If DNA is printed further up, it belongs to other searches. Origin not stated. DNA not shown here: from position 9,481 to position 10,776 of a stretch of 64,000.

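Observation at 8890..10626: PNP/MTA-phosphorylase-family gene followed by a class II aldolase fused to an SCP2 lipid-carrier domain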

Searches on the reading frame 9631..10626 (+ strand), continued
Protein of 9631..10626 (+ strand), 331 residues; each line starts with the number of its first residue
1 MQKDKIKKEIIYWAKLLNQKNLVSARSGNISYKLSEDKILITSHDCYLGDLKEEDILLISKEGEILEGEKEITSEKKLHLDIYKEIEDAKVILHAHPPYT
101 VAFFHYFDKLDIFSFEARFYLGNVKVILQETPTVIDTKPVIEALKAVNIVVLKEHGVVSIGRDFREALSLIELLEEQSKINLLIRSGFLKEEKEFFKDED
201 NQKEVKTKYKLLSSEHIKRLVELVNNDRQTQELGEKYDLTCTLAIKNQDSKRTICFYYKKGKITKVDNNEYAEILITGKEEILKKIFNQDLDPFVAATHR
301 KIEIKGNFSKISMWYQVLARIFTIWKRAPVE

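Call 13: find_related_loci(query=A1, collection=genome_contigs, flank=10000)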
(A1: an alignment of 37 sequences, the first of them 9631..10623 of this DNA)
Query A1 (331 aa) in genome_contigs; peptide patterns used: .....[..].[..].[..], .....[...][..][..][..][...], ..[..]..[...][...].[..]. (x = any residue, [..] = any of these).
181 stretches matched a pattern; 112 encode a relative of the query (tblastn E <= 1e-3); the best 80 are kept; 80 distinct loci.
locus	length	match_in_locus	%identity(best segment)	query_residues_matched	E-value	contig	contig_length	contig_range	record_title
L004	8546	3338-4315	64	1-331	2e-140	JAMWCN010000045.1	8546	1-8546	MAG: Candidatus Omnitrophota bacterium isolate QZM4_1.bins.127.Tibet NODE_25003_length_8546_cov_4.949281, whole genome s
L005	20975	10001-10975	63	4-330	7e-137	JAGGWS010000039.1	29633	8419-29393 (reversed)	MAG: Candidatus Omnitrophota bacterium isolate AUK132 PB_MBMC_086_c_000000000037, whole genome shotgun sequence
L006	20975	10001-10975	59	7-331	2e-136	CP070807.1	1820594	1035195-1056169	MAG: Candidatus Omnitrophota bacterium isolate bin1292 chromosome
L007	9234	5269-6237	61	7-330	2e-136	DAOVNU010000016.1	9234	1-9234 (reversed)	MAG TPA_asm: bacterium isolate CSMAG_1505 CSMAG_1505_k141_403041_length_9234_cov_28.9362, whole genome shotgun sequence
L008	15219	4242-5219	62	1-331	2e-135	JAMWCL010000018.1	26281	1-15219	MAG: Candidatus Omnitrophota bacterium isolate QZM4_1.bins.77.Tibet NODE_4575_length_26281_cov_4.375277, whole genome sh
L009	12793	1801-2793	59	4-331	1e-132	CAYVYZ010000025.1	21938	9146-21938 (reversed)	MAG TPA_asm: uncultured Planctomycetia bacterium isolate binchicken_co19_503 genome assembly, contig: NODE_3663_length_2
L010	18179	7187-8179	57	1-331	1e-132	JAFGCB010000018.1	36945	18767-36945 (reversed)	MAG: Candidatus Omnitrophota bacterium isolate Zod_Metabat.1076 k87_3193763, whole genome shotgun sequence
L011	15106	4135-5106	61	5-330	7e-132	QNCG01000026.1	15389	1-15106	MAG: Candidatus Omnitrophota bacterium isolate B32_G15 B32_Guay15_scaffold_00662, whole genome shotgun sequence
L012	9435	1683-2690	60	4-331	2e-131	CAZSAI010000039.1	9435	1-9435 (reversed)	MAG TPA_asm: uncultured Planctomycetia bacterium isolate binchicken_co19_531 genome assembly, contig: NODE_12571_length_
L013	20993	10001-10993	60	7-330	9e-131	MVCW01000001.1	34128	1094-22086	MAG: Candidatus Omnitrophica bacterium 4484_171 ex4484_171_scaffold_133, whole genome shotgun sequence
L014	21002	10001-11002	58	1-331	7e-131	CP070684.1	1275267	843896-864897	MAG: Candidatus Omnitrophota bacterium isolate bin66 chromosome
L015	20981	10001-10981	59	4-331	5e-129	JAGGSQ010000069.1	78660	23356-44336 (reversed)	MAG: Candidatus Omnitrophota bacterium isolate AUK026 PB_MANV_026_c_000000000001, whole genome shotgun sequence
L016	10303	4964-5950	56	5-330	4e-129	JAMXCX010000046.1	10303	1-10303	MAG: Candidatus Omnitrophota bacterium isolate MohnsGC05_bin006 NODE_46_length_10303_cov_16.514766, whole genome shotgun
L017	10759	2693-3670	59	4-331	3e-129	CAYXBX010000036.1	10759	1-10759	MAG TPA_asm: uncultured Planctomycetia bacterium isolate binchicken_co184_695 genome assembly, contig: NODE_12087_length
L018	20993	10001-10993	57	1-331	4e-128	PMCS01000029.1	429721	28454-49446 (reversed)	MAG: Candidatus Omnitrophota bacterium isolate fen_1318 73.20120700_E3M.124_contig_6982, whole genome shotgun sequence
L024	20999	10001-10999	55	1-331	6e-125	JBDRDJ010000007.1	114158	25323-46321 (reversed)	MAG: Candidatus Omnitrophota bacterium isolate MEGAHIT-group-1.241 k141_10742910, whole genome shotgun sequence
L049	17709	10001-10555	66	1-185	5e-83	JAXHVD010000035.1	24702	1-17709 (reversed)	MAG: Thermodesulfobacteriota bacterium isolate MAG68_tar_biofilm MAG68_35, whole genome shotgun sequence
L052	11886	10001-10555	69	1-185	2e-79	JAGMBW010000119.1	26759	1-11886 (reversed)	MAG: Desulfobacterales bacterium isolate RS_16_34 ZL425.bin.34.fa_119, whole genome shotgun sequence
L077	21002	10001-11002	37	6-331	3e-71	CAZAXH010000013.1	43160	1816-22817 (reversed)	MAG TPA_asm: uncultured Planctomycetales bacterium isolate binchicken_co117_398 genome assembly, contig: NODE_1642_lengt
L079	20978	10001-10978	38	4-331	3e-71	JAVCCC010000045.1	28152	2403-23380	MAG: Candidatus Aceula lacicola isolate MAG_3300035698_1100 Ga0374944_044198, whole genome shotgun sequence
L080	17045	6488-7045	62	1-186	3e-71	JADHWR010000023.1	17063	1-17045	MAG: Candidatus Omnitrophota bacterium isolate BS750m-G32 BS-750m-C5369, whole genome shotgun sequence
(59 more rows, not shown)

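Call 20: search_protein_families(library=pfam, proteins=[L005:8629-9525:+, L005:9529-9984:+, L005:10991-12424:+, L005:6321-7796:+, L005:4810-6324:+, L010:4124-5014:+, L010:5011-5841:+, L010:1762-2544:+, L079:14301-15296:+, L079:13975-14301:+], max_evalue=0.01)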
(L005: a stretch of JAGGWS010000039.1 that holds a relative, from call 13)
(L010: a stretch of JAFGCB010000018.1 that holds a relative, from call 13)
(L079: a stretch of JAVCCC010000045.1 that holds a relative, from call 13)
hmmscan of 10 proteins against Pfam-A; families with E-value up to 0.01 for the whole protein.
L005:8629-9525:+ (298 aa): 1 family
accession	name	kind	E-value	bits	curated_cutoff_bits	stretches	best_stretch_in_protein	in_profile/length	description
PF01008.23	IF-2B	-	3.3e-37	128.7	22.4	1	94-295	69-272/280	Initiation factor 2 subunit family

L005:9529-9984:+ (151 aa): 0 families

L005:10991-12424:+ (477 aa): 2 families
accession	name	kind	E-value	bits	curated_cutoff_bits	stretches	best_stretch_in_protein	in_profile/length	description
PF00171.27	Aldedh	-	2.4e-128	429.1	23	1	14-462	4-461/461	Aldehyde dehydrogenase family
PF05893.19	LuxC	-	2.7e-06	27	21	1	45-287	10-241/401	Acyl-CoA reductase (LuxC)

L005:6321-7796:+ (491 aa): 2 families
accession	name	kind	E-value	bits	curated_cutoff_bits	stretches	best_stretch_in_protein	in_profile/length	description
PF04055.27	Radical_SAM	-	2.8e-17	63.8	29.5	1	208-369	4-158/166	Radical SAM superfamily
PF02310.24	B12-binding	-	4.6e-09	36.6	32.1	1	23-141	12-120/121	B12 binding domain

L005:4810-6324:+ (504 aa): 2 families
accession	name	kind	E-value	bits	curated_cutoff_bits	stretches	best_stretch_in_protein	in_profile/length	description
PF00501.34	AMP-binding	-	1.6e-84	284.4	29.9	1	12-365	6-384/384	AMP-binding enzyme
PF13193.12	AMP-binding_C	-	6.6e-24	85.1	24.5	1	416-491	1-76/76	AMP-binding enzyme C-terminal domain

L010:4124-5014:+ (296 aa): 1 family
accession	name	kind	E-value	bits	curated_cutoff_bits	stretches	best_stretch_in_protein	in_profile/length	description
PF04909.20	Amidohydro_2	-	6.7e-11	42.9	26.4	1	45-294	44-287/289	Amidohydrolase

L010:5011-5841:+ (276 aa): 1 family
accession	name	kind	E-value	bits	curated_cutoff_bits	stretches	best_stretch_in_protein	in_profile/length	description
PF01063.24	Aminotran_4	-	1.1e-45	156.6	28.5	1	28-238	1-219/223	Amino-transferase class IV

L010:1762-2544:+ (260 aa): 12 families
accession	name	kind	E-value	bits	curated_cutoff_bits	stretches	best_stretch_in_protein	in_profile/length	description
PF00106.31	adh_short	-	2.7e-47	161.2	26.6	1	7-197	1-190/195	short chain dehydrogenase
PF13561.12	adh_short_C2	-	2e-34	119.6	27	1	13-217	1-215/236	Enoyl-(Acyl carrier protein) reductase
PF08659.16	KR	-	4.5e-14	53.2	22.6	1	10-145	4-140/180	KR domain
PF13460.12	NAD_binding_10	-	1.4e-08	35.3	27.2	1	13-191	1-148/184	NAD(P)H-binding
PF01370.27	Epimerase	-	2.6e-08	34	20.9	1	10-144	2-118/240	NAD dependent epimerase/dehydratase family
PF23441.1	SDR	-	4.3e-07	30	27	1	8-193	9-198/258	SDR-like rossmann domain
PF02719.21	Polysacc_synt_2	-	0.0014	18.3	20.2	1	10-101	2-95/293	Polysaccharide biosynthesis protein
PF00743.25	FMO-like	-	0.0017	17.4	22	1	57-118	296-355/532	Flavin-binding monooxygenase-like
PF01073.25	3Beta_HSD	-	0.0025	17.3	22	1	10-75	1-66/280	3-beta hydroxysteroid dehydrogenase/isomerase family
PF01118.30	Semialdhyde_dh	-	0.0053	17.6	26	0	7-100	1-84/121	Semialdehyde dehydrogenase, NAD binding domain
PF07993.18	NAD_binding_4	-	0.0061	16.2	20.1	1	11-91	1-97/258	Male sterility protein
PF16363.11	GDP_Man_Dehyd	-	0.0062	16.5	27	1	10-104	1-97/332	GDP-mannose 4,6 dehydratase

L079:14301-15296:+ (331 aa): 14 families
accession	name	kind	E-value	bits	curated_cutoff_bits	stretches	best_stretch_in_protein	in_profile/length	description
PF02558.23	ApbA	-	2.8e-30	105.4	22.2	1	3-144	1-146/150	Ketopantoate reductase PanE/ApbA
PF08546.17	ApbA_C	-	4.2e-14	53.4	22.7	1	172-314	1-125/125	Ketopantoate reductase PanE/ApbA C terminal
PF00070.33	Pyr_redox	-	1.1e-06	29.5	22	1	2-36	1-35/82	Pyridine nucleotide-disulphide oxidoreductase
PF07992.20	Pyr_redox_2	-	3.6e-05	23.8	26.1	1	2-40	144-180/291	Pyridine nucleotide-disulphide oxidoreductase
PF02737.24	3HCDH_N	-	3.9e-05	24.1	22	1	2-37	1-36/180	3-hydroxyacyl-CoA dehydrogenase, NAD binding domain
PF01266.30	DAO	-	8.7e-05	22.6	27.9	1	2-33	1-32/353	FAD dependent oxidoreductase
PF01210.29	NAD_Gly3P_dh_N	-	0.00012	22.5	23.1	1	3-103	2-108/158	NAD-dependent glycerol-3-phosphate dehydrogenase N-terminus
PF13450.12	NAD_binding_8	-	0.00019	22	21.9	1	5-34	1-30/68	NAD(P)-binding Rossmann-like domain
PF02826.25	2-Hacid_dh_C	-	0.00033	20.5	25.1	1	2-44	38-81/178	D-isomer specific 2-hydroxyacid dehydrogenase, NAD binding domain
PF01494.25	FAD_binding_3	-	0.00034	20.4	22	1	2-34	3-35/349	FAD binding domain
PF03807.23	F420_oxidored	-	0.00048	21.1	21.6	1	3-98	2-92/94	NADP oxidoreductase coenzyme F420-dependent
PF03721.20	UDPG_MGDP_dh_N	-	0.0015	18.6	27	1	1-49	1-50/187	UDP-glucose/GDP-mannose dehydrogenase family, NAD binding domain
PF02254.24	TrkA_N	-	0.0018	19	23.8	1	3-44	1-43/116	TrkA-N domain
PF13241.12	NAD_binding_7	-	0.0054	17.7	22.1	0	2-82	9-78/104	Putative NAD(P)-binding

L079:13975-14301:+ (108 aa): 1 family
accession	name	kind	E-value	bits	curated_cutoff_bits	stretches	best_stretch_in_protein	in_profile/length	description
PF11084.13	DUF2621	-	0.00015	22.2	27.7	1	20-100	54-134/139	Protein of unknown function (DUF2621)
